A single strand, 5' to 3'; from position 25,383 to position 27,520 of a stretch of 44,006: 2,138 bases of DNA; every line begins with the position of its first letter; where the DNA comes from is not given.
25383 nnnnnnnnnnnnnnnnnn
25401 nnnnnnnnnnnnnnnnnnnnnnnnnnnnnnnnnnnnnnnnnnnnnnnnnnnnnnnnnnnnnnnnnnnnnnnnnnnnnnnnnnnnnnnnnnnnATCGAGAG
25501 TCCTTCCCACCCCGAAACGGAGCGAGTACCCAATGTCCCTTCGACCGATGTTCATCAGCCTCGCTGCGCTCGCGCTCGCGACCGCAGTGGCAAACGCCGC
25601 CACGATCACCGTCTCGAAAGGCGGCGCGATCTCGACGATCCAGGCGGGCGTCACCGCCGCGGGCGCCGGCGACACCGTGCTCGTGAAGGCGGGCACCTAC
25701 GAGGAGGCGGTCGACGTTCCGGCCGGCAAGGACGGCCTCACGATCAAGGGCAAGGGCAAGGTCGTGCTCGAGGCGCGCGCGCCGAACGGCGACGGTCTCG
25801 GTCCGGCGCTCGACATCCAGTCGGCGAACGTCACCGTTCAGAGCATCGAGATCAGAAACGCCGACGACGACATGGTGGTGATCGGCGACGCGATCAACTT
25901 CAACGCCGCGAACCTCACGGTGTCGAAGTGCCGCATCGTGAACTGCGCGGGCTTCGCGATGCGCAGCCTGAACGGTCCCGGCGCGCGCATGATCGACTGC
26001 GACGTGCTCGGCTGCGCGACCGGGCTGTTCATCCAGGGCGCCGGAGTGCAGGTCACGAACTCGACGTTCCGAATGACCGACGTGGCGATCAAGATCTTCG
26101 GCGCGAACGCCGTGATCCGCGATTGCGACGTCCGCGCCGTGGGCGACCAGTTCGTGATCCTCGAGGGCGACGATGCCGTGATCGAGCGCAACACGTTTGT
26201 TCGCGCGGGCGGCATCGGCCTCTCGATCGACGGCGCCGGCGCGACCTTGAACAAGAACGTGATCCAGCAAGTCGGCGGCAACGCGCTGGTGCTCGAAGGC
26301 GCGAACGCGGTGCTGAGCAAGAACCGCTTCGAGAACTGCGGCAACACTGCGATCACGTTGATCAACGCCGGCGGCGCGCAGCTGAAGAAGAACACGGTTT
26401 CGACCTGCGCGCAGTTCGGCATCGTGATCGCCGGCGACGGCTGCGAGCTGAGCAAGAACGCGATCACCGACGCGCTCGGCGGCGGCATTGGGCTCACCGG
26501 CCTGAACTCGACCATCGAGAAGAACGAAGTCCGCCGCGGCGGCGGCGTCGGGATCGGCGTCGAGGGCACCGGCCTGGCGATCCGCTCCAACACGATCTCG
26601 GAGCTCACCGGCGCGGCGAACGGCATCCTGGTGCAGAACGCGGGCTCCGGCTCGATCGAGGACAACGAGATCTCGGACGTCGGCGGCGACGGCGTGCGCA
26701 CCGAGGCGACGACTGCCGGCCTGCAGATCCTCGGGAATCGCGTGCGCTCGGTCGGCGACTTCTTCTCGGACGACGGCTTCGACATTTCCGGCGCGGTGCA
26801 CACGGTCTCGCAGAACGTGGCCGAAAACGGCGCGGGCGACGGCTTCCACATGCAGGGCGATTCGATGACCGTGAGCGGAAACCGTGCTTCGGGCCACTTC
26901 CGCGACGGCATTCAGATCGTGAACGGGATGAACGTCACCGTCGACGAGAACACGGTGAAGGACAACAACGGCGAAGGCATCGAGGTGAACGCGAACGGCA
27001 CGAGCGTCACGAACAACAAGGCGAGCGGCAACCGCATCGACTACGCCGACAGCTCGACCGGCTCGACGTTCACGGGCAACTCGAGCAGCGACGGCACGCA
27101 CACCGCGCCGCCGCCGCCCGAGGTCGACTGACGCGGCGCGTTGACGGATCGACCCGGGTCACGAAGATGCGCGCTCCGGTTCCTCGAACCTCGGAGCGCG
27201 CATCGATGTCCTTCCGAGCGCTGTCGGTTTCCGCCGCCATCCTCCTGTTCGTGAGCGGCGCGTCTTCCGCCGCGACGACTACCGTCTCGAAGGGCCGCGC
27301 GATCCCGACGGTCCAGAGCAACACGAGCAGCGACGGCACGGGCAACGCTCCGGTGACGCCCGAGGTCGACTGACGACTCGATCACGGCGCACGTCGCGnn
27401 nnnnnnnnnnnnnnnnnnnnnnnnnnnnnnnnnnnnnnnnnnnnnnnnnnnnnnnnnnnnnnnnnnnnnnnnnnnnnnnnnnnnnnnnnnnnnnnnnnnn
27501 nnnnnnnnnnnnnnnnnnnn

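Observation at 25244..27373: A beta-helix protein flanked by two intact mini-ORFs that keep only its signal peptide/N-cap and its 18-aa C-terminal tail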

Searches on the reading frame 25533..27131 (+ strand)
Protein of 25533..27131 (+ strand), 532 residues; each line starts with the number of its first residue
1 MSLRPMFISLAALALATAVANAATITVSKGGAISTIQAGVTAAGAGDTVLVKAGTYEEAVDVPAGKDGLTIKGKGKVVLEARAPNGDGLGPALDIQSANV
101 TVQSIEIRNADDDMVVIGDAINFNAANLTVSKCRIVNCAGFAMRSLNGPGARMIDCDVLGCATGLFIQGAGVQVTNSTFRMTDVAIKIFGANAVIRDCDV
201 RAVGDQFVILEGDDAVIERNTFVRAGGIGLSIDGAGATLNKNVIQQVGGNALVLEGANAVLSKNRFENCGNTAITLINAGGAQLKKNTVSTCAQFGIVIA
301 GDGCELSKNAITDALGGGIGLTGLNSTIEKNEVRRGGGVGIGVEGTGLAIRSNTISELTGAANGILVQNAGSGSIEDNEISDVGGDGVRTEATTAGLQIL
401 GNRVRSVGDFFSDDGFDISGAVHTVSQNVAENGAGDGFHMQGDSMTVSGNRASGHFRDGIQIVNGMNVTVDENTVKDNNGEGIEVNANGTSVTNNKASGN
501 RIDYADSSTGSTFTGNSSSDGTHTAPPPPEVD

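Call 6: search_protein_families(library=pfam, proteins=[window:25533-27128:+], max_evalue=1)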
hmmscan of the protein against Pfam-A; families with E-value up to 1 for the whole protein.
window:25533-27128:+ (532 aa): 2 families
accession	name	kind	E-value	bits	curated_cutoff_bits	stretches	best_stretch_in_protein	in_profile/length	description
PF13229.12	Beta_helix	-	2.1e-46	157.9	25.9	4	363-517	1-157/158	Right handed beta helix region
PF05048.19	NosD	-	1.1e-22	80.9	23.6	3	272-405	17-147/212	Periplasmic copper-binding protein (NosD)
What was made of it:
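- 25533..27131 (+): ORF2, an intact 532-aa secreted right-handed beta-helix protein and the only complete paralogue left in this genome. Pfam Beta_helix E=2e-46 and NosD E=1e-22 (call 6).
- On Right-handed parallel beta-helix family (PF13229 / PF05048-like): The NosD domain scores 80.9 against 23.6 (call 6).
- Checked: ORF2 is a Pfam Beta_helix/NosD-type protein (E=2e-46, call 6).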

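Call 7: search_protein_families(library=ncbifam, proteins=[window:25533-27128:+], max_evalue=1)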
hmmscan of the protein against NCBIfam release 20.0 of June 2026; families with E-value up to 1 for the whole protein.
window:25533-27128:+ (532 aa): 4 families
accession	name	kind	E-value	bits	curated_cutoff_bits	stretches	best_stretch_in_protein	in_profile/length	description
TIGR04247.1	NosD_copper_fam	subfamily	3.7e-15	55.4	300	2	36-403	1-281/377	nitrous oxide reductase family maturation protein NosD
TIGR03804.1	para_beta_helix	repeat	1.3e-10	40.7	19.45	4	459-501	1-43/44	parallel beta-helix repeat protein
TIGR03805.1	beta_helix_1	subfamily_domain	0.00021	20.5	141.5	1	36-131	1-96/314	parallel beta-helix domain-containing protein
NF007822.0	PRK10531.1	equivalog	0.0061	15.3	436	1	29-77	91-144/430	putative acyl-CoA thioester hydrolase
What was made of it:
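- On NosD (nitrous-oxide reductase maturation protein, TIGR04247): 55.4 bits against a cut-off of 300 (call 7).
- Closest known: Right-handed parallel beta-helix proteins. Different: It is far below the NosD equivalog threshold (55 against 300 bits, call 7).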

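Call 9: find_homologous_proteins(query=window:25533-27128:+, max_evalue=0.00001)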
Query window:25533-27128:+ (532 aa): 10 proteins with E <= 0.00001 among 8000 candidates.
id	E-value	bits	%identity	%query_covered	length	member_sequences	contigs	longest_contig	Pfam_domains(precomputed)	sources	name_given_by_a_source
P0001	3.9e-214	730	66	95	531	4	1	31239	PF13229.13,PF07602.18,PF05048.20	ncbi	-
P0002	8.3e-55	205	32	96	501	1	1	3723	PF13229.13,PF07602.18,PF22842.4,PF05048.20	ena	-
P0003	5.0e-53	199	32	100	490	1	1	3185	PF13229.13,PF22842.4,PF05048.20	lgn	-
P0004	1.1e-51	194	33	76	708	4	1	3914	PF13229.13,PF01696.24,PF22842.4,PF05048.20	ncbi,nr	ncbi:MAG: right-handed parallel beta-helix repeat-containing protein [Planctomycetes bacterium]|nr:r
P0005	1.9e-43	167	32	94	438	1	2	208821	PF13229.13,PF22842.4,PF05048.20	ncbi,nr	ncbi:MAG: right-handed parallel beta-helix repeat-containing protein [Planctomycetes bacterium]|nr:r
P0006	1.8e-25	108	28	92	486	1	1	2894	PF13229.13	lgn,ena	-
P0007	4.1e-21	93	25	96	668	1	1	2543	PF13229.13,PF22842.4,PF05048.20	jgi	jgi:hypothetical protein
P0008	3.3e-13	67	25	94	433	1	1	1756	PF13229.13,PF05048.20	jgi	-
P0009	3.4e-10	57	25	92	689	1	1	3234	PF13229.13,PF22842.4,PF05048.20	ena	-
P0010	7.8e-6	43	28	50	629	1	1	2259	PF13229.13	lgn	-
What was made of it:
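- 25533..27131 (+): It is 66% identical to P0001 of L001 (call 9).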

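Call 11: find_encoding_contigs(protein=P0001, flank=10000, max_places=6)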
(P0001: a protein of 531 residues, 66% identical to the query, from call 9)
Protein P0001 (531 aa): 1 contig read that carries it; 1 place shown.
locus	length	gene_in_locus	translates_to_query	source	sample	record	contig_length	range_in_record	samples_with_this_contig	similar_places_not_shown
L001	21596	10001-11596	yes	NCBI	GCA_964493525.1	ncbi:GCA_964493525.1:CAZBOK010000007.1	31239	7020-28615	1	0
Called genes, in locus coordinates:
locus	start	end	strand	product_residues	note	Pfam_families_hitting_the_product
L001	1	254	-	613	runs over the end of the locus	-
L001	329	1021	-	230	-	-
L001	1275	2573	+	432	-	PF00926:DHBP_synthase, PF00925:GTP_cyclohydro2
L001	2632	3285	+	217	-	PF07638:Sigma70_ECF, PF12645:HTH_16 (weak), PF04542:Sigma70_r2, PF08281:Sigma70_r4_2, PF04545:Sigma70_r4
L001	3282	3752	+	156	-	-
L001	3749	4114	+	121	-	-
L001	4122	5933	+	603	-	PF11104:PilM_2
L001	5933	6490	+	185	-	-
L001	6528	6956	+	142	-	PF18423:zf_CopZ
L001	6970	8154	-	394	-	PF02771:Acyl-CoA_dh_N, PF02770:Acyl-CoA_dh_M, PF00441:Acyl-CoA_dh_1, PF08028:Acyl-CoA_dh_2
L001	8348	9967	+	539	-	PF13229:Beta_helix, PF05048:NosD, PF13229:Beta_helix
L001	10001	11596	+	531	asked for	PF13229:Beta_helix, PF07602:DUF1565 (faint), PF05048:NosD, PF13229:Beta_helix, PF05048:NosD, PF13229:Beta_helix, PF05048:NosD, PF13229:Beta_helix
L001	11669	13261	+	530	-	-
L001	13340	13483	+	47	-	-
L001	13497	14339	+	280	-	PF07264:EI24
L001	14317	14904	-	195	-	-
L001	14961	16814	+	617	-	PF00133:tRNA-synt_1, PF09334:tRNA-synt_1g, PF08264:Anticodon_1 (weak), PF19303:Anticodon_3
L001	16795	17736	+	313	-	-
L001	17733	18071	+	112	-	PF03692:CxxCxxCC (weak)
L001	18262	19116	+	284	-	PF01833:TIG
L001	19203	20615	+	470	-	PF01391:Collagen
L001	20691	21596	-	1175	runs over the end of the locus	?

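Call 17: find_related_loci(query=A2, collection=genome_contigs, flank=6000)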
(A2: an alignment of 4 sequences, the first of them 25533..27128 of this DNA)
Query A2 (532 aa) in genome_contigs; peptide patterns used: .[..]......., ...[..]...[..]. (x = any residue, [..] = any of these).
33 stretches matched a pattern; 4 encode a relative of the query (tblastn E <= 1e-3); 4 distinct loci.
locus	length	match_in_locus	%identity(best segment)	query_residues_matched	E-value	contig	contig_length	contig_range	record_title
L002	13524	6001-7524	66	25-532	0e+0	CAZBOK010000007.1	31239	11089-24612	MAG TPA_asm: uncultured Phycisphaeraceae bacterium isolate binchicken_co396_4 genome assembly, contig: NODE_1311_length_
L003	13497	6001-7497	32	10-532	3e-53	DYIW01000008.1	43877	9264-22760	MAG TPA_asm: Phycisphaera mikurensis isolate FI88_71_9 Afr_mines_FI88_359_length_43877_cov_3_527931, whole genome shotgu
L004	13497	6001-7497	32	6-532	6e-55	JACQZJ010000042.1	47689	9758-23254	MAG: Planctomycetota bacterium isolate NC_groundwater_1564_Pr4_S-0.65um_71_10 SR1-18-Sp65_coassembly_scaffold_62717, who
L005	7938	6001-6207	41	7-79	3e-6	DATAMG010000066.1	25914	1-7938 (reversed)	MAG TPA_asm: Chitinispirillaceae bacterium isolate SMAG_U6984 k141_117955, whole genome shotgun sequence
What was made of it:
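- Tried and rejected: It was repeated with 4 sequences (call 17) and gave only L001 plus distant single-copy homologues.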

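Call 21: find_related_loci(query=A2, collection=metagenome_contigs, flank=6000)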
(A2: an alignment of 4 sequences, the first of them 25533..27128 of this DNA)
Query A2 (532 aa) in metagenome_contigs; peptide patterns used: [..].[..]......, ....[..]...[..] (x = any residue, [..] = any of these).
187 stretches matched a pattern, but none encodes a relative of the query by tblastn (E <= 1e-3).

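Call 22: find_encoding_contigs(protein=window:25533-27131:+, flank=6000, max_places=10)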
Protein window:25533-27131:+ (532 aa): no gene with exactly this product is on record in the collection.

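Call 42: search_solved_structures(query=window:25533-27128:+, max_evalue=0.01)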
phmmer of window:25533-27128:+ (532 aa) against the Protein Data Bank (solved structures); distinct sequences matched with E-value up to 0.01: 0.
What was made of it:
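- Closest known: Right-handed parallel beta-helix proteins. Different: There is no sequence relative in the PDB (call 42), and the fold matches are generic (TM-score 0.2-0.4).
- Tried and rejected: The PDB sequence search gave no hit (call 42).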

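Call 58: predict_structure(alignment_id=A3)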
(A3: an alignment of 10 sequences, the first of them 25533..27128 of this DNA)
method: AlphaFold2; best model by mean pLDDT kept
length: 532 residues; sequences in the alignment: 10
mean_pLDDT: 91.1   pTM: 0.87
mean pLDDT of the five models: 91.1, 90.6, 89.9, 89.8, 89.2
residues with pLDDT >= 90: 430; 70-90: 60; 50-70: 10; < 50: 32
segments of 3 or more residues with pLDDT < 50: 1-19, 521-532
pLDDT, mean of each block of 10 residues (from residue 1): 38 42 90 96 97 96 96 97 88 96 97 88 94 96 94 98 95 98 97 98 97 98 97 98 98 97 98 97 98 97 98 97 98 96 97 96 96 97 97 98 94 94 98 95 96 93 92 91 86 86 61 76 40 38
secondary structure, 60 per line:
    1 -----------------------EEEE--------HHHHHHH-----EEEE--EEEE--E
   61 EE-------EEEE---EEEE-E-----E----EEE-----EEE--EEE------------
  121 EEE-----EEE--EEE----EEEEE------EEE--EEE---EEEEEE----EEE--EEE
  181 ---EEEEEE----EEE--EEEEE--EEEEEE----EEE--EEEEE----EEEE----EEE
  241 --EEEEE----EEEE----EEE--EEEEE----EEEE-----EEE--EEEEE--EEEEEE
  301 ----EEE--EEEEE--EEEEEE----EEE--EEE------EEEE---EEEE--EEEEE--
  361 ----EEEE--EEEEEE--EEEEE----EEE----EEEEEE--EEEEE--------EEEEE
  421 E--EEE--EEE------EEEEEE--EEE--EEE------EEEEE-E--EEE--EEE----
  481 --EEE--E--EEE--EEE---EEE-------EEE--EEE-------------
elements in order: E24-27 H36-42 E48-51 E54-57 E60-62 E70-73 E77-80 E93-95 E101-103 E106-108 E121-123 E129-131 E134-136 E141-145 E152-154 E157-159 E163-168 E173-175 E178-180 E184-189 E194-196 E199-203 E206-211 E216-218 E221-225 E230-233 E238-240 E243-247 E252-255 E260-262 E265-269 E274-277 E283-285 E288-292 E295-300 E305-307 E310-314 E317-322 E327-329 E332-334 E341-344 E348-351 E354-358 E365-368 E371-376 E379-383 E388-390 E395-400 E403-407 E416-421 E424-426 E429-431 E438-443 E446-448 E451-453 E460-464 E469-471 E474-476 E483-485 E491-493 E496-498 E502-504 E512-514 E517-519
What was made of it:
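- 25533..27131 (+): AlphaFold2 pLDDT is 91, with a beta-helix from residue 24 to 519 and residues 521-532 disordered (call 58).
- On Right-handed parallel beta-helix family (PF13229 / PF05048-like): The AlphaFold2 model of ORF2 has pLDDT 91 with continuous three-strand rungs from residue 24 to 519 (call 58).
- On T9SS C-terminal domain: The last 12 residues are disordered and residues 512-519 belong to the helix (call 58).
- Closest known: Right-handed parallel beta-helix proteins. Same: ORF2 passes the Pfam thresholds (call 6) and is modelled as a long beta-helix (call 58).
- In the AlphaFold2 model, residues 512-519 are the last strands of the helix and residues 521-532 are disordered (call 58).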

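Call 63: fold_search(model_id=the predicted structure, library=pdb)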
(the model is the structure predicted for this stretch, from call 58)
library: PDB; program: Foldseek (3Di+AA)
matches with E <= 10: 592; with E <= 0.001: 124
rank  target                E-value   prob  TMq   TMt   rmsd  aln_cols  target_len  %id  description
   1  7dmk_C                6.5e-09  1.00  0.35  0.27  21.3       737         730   13  PL6 alginate lyase BcAlyPL6 (released 2021-10-06)
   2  7dmk_A                1.1e-08  1.00  0.36  0.27  21.4       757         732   13  PL6 alginate lyase BcAlyPL6 (released 2021-10-06)
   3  7dmk_B                3.0e-08  1.00  0.41  0.31  20.4       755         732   13  PL6 alginate lyase BcAlyPL6 (released 2021-10-06)
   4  8bwk_C                5.3e-08  1.00  0.36  0.27  21.4       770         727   11  Metagenomic derived PL6 alginate lyase (released 2023-12-20)
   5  8bwk_B                5.5e-08  1.00  0.31  0.24  21.5       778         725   11  Metagenomic derived PL6 alginate lyase (released 2023-12-20)
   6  7dmk_D                6.1e-08  1.00  0.33  0.25  21.7       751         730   11  PL6 alginate lyase BcAlyPL6 (released 2021-10-06)
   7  8bwk_A                1.2e-07  1.00  0.38  0.29  21.0       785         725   11  Metagenomic derived PL6 alginate lyase (released 2023-12-20)
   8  8bwk_D                2.1e-07  1.00  0.34  0.27  21.0       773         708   11  Metagenomic derived PL6 alginate lyase (released 2023-12-20)
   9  5gkd_A                3.2e-07  1.00  0.36  0.27  21.7       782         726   11  Structure of PL6 family alginate lyase AlyGC (released 2017-02-08)
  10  7o7t                  4.1e-07  1.00  0.27  0.21  21.6       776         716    9  Structure of the PL6 family alginate lyase Patl3640 from Pseudoalteromonas atlantica T6c in complex with 4-deoxy-L-eryth (released 2021-07-28)
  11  7o77                  5.4e-07  1.00  0.21  0.16  22.8       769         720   10  Structure of the PL6 family alginate lyase Patl3640 from Pseudoalteromonas atlantica T6c (released 2021-07-28)
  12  2pyg_A                3.2e-06  1.00  0.26  0.32  10.6       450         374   16  Azotobacter vinelandii Mannuronan C-5 epimerase AlgE4 A-module (released 2008-05-27)
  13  5gkq_A                4.8e-06  1.00  0.35  0.27  21.0       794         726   11  Structure of PL6 family alginate lyase AlyGC mutant-R241A (released 2017-02-08)
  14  7w1c_D                5.5e-06  1.00  0.34  0.30   7.8       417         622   10  Crystal structure of Klebsiella pneumoniae K1 capsule-specific polysaccharide lyase in a P1 crystal form (released 2022-05-18)
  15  7w1c_B                5.8e-06  1.00  0.21  0.19  11.9       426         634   10  Crystal structure of Klebsiella pneumoniae K1 capsule-specific polysaccharide lyase in a P1 crystal form (released 2022-05-18)
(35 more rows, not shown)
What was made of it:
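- On Right-handed parallel beta-helix family (PF13229 / PF05048-like): Foldseek hits are beta-helix lyases, epimerases and tailspikes (call 63).
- Closest known: Right-handed parallel beta-helix proteins. Same: Its closest PDB folds are polysaccharide lyases, epimerases, tailspikes and adhesins (call 63).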

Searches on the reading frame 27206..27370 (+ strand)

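Call 6: search_protein_families(library=pfam, proteins=[window:27206-27370:+], max_evalue=1)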
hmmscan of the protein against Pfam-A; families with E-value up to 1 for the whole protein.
window:27206-27370:+ (55 aa): 1 family
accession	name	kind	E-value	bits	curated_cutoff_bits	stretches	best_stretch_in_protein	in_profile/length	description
PF16810.10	RXLR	-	0.11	13.4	26.9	1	5-41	6-40/141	RXLR phytopathogen effector protein, Avirulence activity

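Call 7: search_protein_families(library=ncbifam, proteins=[window:27206-27370:+], max_evalue=1)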
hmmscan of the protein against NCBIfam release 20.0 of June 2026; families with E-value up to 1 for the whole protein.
window:27206-27370:+ (55 aa): 1 family
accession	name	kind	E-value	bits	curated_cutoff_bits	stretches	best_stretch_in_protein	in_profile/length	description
NF006917.0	PRK09408.1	equivalog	0.011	15.6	176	1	5-40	6-41/171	outer membrane protein OmpX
